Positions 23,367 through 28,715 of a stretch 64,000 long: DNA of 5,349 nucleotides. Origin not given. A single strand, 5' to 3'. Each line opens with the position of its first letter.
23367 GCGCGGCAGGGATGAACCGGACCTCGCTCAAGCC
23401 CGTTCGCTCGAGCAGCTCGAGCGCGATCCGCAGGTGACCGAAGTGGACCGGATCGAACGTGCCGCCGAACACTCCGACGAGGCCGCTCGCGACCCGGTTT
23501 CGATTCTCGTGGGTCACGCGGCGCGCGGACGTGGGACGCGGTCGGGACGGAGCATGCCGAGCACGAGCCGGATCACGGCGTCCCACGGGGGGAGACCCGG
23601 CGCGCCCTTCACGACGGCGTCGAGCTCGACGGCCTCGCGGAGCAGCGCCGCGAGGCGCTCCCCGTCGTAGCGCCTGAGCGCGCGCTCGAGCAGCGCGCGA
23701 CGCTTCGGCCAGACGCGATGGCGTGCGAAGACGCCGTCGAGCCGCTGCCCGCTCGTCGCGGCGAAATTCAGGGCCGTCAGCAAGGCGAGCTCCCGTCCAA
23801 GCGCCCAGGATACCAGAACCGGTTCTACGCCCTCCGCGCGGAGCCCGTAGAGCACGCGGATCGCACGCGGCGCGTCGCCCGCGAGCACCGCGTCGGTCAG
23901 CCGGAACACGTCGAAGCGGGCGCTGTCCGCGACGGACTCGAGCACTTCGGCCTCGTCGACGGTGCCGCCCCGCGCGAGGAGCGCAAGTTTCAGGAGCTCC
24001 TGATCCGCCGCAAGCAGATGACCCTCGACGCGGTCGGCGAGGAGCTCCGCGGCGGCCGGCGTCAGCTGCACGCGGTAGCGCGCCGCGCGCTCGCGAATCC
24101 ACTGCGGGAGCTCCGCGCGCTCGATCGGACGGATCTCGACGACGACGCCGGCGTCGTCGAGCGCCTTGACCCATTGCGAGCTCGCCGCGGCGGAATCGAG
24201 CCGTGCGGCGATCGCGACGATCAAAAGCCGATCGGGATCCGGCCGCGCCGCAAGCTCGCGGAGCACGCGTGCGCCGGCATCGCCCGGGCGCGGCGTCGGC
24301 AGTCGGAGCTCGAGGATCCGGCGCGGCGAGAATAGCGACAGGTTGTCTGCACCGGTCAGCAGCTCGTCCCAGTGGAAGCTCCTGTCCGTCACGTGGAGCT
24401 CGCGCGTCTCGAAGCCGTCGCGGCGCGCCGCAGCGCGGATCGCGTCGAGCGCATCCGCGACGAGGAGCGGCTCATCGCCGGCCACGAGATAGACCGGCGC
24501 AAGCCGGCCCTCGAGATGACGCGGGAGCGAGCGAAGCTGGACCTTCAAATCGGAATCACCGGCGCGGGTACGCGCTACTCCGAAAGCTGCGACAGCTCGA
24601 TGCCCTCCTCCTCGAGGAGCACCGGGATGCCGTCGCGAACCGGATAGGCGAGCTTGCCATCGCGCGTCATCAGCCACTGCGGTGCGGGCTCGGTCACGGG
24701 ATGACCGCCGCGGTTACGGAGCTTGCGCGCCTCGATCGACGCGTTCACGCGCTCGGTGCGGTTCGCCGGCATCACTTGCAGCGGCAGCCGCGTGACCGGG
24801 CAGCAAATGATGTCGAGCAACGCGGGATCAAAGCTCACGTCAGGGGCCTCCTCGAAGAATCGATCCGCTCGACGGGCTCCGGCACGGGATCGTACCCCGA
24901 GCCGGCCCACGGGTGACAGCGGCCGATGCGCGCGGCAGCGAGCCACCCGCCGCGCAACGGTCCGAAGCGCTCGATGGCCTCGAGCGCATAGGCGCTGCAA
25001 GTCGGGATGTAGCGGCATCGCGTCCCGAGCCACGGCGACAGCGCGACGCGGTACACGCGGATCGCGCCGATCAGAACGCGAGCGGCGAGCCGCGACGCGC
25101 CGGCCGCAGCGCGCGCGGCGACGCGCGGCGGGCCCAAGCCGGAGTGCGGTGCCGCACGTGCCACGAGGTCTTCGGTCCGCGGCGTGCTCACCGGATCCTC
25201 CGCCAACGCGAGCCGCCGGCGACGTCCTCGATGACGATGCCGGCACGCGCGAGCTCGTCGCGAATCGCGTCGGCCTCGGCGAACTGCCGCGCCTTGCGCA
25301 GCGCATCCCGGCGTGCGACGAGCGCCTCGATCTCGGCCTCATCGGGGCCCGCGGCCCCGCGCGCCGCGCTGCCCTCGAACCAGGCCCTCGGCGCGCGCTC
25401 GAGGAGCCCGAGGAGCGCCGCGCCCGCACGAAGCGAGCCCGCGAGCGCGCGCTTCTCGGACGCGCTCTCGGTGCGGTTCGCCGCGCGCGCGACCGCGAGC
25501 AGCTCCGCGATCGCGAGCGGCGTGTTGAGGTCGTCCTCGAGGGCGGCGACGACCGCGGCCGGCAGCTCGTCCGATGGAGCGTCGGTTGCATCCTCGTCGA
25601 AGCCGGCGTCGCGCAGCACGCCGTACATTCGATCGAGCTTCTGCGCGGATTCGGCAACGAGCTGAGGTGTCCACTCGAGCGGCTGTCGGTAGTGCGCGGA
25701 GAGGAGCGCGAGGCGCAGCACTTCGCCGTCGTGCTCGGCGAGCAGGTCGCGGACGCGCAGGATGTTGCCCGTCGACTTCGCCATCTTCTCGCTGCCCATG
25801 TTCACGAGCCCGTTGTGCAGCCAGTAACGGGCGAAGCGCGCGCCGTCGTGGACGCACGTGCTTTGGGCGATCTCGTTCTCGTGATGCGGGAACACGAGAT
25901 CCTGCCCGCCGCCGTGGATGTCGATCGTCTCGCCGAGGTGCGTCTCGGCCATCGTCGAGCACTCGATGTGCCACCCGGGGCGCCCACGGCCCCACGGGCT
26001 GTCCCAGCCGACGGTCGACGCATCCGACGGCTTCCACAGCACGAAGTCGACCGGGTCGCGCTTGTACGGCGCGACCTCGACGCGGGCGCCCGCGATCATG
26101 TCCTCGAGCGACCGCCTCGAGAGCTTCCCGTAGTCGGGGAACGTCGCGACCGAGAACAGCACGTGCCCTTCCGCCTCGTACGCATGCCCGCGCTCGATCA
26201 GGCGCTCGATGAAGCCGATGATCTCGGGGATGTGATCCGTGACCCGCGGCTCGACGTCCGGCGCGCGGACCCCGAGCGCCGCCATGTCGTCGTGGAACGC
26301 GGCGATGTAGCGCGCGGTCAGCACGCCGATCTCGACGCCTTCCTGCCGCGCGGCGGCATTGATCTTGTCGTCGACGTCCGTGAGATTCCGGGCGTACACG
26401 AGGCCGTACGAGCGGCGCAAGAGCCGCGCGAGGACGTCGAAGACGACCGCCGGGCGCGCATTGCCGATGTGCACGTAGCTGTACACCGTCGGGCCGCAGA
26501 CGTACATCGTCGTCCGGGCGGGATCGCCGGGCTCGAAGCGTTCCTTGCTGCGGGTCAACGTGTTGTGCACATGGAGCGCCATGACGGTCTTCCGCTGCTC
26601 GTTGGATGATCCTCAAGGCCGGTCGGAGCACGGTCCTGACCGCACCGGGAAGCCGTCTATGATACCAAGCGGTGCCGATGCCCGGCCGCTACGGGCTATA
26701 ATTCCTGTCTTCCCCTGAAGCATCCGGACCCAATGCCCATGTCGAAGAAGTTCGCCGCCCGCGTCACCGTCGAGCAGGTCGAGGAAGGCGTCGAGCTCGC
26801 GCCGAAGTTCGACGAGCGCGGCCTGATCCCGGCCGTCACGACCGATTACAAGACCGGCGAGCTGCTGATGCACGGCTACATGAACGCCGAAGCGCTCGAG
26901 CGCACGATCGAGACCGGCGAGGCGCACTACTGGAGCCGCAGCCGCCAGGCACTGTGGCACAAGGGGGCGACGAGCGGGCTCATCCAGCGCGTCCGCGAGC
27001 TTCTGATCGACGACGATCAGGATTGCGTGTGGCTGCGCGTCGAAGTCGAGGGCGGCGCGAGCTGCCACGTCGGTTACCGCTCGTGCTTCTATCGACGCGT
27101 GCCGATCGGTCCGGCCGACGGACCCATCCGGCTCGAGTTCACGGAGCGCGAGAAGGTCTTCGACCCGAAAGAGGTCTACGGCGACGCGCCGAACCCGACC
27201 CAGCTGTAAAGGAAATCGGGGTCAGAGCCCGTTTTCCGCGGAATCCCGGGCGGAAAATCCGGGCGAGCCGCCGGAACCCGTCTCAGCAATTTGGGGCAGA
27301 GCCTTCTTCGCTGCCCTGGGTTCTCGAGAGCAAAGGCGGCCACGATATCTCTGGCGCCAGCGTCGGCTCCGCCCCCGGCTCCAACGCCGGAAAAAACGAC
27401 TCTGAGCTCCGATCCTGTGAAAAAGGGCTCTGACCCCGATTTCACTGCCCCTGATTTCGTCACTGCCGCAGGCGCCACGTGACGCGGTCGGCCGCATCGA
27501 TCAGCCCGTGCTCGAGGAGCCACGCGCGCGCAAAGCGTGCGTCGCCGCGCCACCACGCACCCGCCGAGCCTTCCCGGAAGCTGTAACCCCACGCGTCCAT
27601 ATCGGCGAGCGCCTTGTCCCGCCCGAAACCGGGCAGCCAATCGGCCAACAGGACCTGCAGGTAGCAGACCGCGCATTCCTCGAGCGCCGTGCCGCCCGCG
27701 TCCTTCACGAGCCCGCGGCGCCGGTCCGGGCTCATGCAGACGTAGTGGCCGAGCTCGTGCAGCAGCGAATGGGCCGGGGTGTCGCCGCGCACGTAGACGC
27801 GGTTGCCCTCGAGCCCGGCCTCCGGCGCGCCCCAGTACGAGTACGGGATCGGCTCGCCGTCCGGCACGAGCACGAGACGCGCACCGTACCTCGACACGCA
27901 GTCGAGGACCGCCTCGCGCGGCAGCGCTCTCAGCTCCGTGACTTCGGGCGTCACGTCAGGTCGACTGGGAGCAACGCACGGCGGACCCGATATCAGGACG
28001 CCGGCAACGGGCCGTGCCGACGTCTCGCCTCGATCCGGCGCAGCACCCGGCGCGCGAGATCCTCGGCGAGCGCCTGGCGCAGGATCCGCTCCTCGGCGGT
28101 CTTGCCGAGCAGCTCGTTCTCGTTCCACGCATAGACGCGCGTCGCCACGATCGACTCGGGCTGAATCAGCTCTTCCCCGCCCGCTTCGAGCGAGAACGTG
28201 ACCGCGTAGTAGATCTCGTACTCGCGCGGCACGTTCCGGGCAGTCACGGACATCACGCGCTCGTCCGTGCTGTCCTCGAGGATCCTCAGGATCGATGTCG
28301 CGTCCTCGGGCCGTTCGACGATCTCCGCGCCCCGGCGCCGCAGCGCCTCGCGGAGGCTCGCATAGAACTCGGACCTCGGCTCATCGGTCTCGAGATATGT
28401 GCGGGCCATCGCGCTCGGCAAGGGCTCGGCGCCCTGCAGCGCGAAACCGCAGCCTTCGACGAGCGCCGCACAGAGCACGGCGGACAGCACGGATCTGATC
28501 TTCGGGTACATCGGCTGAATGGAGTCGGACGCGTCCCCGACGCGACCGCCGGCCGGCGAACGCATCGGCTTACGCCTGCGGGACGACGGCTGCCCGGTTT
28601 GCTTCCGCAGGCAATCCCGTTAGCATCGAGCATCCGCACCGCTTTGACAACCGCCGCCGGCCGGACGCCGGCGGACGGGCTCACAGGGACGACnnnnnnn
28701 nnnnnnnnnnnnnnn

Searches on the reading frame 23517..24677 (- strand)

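Call 44: search_protein_families(library=pfam, max_evalue=0.000001, proteins=[window:23517-24677:-])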
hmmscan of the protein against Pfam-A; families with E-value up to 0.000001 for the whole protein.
seq(387 aa): 3 families
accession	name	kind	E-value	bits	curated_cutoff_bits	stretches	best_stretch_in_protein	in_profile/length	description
PF14840.11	DNA_pol3_delt_C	-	2.2e-13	51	27.3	1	258-365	2-108/125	Processivity clamp loader gamma complex DNA pol III C-term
PF06144.19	DNA_pol3_delta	-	3.6e-11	43.6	21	1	63-182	1-123/124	DNA polymerase III, delta subunit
PF21694.2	DNA_pol3_delta_C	-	1.8e-07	31.6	27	1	256-357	3-104/121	DNA polymerase III delta subunit, C-terminal domain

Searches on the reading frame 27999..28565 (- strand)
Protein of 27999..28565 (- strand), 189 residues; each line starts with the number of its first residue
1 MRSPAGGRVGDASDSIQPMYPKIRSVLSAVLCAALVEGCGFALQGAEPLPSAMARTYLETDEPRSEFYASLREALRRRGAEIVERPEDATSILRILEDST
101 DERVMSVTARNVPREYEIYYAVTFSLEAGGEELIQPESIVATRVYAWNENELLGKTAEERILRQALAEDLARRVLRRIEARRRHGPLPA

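Call 44: search_protein_families(library=pfam, max_evalue=0.000001, proteins=[window:27999-28565:-])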
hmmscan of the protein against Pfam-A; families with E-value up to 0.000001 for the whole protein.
seq(189 aa): 1 family
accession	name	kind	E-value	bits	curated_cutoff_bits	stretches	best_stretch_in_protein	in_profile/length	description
PF04390.17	LptE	-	9.1e-15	55.8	23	1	64-178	13-118/118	Lipopolysaccharide-assembly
